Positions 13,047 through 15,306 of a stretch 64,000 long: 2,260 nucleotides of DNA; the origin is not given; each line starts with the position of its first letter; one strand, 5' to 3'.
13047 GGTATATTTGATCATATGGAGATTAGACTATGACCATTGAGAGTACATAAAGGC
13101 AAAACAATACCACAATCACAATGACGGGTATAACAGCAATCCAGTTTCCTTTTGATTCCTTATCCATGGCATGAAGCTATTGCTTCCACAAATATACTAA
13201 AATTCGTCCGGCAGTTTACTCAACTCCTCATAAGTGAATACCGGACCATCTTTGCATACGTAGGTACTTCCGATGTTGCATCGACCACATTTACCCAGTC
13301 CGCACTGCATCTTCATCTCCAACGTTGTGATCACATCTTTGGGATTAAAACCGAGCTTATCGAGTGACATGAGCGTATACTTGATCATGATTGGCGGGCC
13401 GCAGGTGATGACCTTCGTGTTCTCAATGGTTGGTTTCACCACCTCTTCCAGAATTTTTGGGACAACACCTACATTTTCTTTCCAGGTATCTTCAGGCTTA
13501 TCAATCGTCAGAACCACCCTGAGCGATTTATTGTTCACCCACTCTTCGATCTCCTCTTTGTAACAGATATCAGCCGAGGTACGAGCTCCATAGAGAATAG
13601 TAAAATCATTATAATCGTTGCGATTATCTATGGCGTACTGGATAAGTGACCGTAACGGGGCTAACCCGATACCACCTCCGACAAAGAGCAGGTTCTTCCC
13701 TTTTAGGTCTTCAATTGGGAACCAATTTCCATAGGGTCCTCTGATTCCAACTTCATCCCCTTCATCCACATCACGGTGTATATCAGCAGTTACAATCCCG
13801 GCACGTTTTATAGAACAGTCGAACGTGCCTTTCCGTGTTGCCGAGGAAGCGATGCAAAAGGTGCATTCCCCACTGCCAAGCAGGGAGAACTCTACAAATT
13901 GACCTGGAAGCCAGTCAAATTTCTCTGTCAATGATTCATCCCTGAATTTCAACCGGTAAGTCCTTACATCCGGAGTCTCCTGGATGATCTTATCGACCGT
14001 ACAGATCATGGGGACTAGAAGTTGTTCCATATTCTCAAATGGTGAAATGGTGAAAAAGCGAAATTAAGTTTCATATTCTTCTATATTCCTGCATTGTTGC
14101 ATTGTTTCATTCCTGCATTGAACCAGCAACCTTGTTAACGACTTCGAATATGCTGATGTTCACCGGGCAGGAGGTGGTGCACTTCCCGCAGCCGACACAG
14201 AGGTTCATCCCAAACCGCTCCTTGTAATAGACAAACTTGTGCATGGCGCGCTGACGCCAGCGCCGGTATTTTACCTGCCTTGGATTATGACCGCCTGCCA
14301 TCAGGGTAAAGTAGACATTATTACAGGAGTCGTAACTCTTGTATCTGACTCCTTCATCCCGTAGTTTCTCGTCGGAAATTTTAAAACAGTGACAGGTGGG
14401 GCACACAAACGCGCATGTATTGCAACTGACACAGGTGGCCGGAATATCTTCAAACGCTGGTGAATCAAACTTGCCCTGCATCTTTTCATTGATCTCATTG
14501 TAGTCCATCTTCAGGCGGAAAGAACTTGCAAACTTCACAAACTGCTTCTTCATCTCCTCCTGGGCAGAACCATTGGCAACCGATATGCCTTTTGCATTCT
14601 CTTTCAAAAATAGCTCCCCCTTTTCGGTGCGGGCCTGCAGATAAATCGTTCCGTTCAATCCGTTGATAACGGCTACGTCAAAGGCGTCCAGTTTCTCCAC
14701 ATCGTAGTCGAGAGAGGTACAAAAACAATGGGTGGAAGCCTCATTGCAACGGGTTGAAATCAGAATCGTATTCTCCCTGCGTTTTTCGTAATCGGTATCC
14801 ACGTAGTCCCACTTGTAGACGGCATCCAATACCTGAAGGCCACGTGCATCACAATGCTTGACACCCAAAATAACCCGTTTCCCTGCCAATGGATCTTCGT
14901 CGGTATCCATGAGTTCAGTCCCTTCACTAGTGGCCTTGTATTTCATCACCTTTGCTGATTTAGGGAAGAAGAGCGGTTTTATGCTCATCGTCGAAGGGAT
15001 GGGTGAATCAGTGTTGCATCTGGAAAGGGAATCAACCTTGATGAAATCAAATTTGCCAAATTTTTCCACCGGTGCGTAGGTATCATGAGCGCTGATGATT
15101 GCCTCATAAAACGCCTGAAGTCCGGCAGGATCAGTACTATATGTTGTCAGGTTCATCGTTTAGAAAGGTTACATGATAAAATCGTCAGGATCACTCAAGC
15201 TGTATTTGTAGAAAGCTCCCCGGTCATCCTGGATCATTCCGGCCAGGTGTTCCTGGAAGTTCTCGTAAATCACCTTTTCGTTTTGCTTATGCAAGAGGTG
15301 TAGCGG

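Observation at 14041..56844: Dense family of 7-nt and 8-nt tandem arrays, usually in pairs, filling operon spacers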

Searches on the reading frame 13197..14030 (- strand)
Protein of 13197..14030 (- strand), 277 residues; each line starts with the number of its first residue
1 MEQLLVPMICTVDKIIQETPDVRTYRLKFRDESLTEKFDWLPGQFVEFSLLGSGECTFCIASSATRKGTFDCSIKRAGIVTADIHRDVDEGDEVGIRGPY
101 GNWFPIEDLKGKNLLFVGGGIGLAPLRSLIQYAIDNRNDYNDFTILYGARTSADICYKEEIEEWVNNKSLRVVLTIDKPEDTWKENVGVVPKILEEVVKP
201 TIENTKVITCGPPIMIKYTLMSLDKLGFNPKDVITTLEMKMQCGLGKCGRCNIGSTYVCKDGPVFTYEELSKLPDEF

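Call 6: search_protein_families(library=pfam, proteins=[window:13197-14030:-])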
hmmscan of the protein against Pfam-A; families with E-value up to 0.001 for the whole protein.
window:13197-14030:- (277 aa): 4 families
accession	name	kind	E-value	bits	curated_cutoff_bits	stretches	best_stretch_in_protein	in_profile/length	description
PF00175.26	NAD_binding_1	-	7.5e-21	75.3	22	1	116-219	1-107/109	Oxidoreductase NAD-binding domain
PF10418.14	DHODB_Fe-S_bind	-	9.2e-10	38.5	23.9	1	238-270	1-40/41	Iron-sulfur cluster binding domain of dihydroorotate dehydrogenase B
PF00970.30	FAD_binding_6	-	9.5e-06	26.3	21.1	1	10-103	2-97/99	Oxidoreductase FAD-binding domain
PF08030.17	NAD_binding_6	-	0.00076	20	22.2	0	112-138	2-28/156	Ferric reductase NAD binding domain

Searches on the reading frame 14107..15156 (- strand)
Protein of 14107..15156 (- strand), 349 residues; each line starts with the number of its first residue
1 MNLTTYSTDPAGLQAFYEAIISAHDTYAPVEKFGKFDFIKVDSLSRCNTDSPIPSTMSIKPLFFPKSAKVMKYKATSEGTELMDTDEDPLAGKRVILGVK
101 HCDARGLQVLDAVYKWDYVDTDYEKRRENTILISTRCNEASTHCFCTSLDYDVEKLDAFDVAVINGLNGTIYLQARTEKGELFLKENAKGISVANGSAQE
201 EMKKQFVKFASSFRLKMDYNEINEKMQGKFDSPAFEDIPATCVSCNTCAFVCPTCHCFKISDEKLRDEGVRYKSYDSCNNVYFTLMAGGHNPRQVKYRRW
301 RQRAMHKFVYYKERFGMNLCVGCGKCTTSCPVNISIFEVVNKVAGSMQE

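Call 6: search_protein_families(library=pfam, proteins=[window:14107-15156:-])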
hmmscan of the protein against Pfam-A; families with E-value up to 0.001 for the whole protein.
window:14107-15156:- (349 aa): 9 families
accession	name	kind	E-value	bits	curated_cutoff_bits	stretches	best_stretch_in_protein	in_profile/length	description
PF17179.9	Fer4_22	-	9.1e-30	103.8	27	1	241-334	1-95/95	4Fe-4S dicluster domain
PF13237.11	Fer4_10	-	1.4e-07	31.7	25.5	1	318-333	7-24/53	4Fe-4S dicluster domain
PF00037.32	Fer4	-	2.9e-07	30.5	21.1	1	318-333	6-21/24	4Fe-4S binding domain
PF13534.11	Fer4_17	-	4.6e-07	30.7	22.2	1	301-334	27-60/61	4Fe-4S dicluster domain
PF13183.11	Fer4_8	-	1.8e-06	28.8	27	1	241-334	4-68/68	4Fe-4S dicluster domain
PF14697.11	Fer4_21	-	4e-06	27.3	35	0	318-333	39-54/59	4Fe-4S dicluster domain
PF12797.12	Fer4_2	-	5e-06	26.6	24.5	0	319-332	9-22/22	4Fe-4S binding domain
PF12837.12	Fer4_6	-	3.2e-05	24.1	25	1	317-333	6-22/24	4Fe-4S binding domain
PF13187.11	Fer4_9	-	5e-05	23.7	27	0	242-333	2-50/52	4Fe-4S dicluster domain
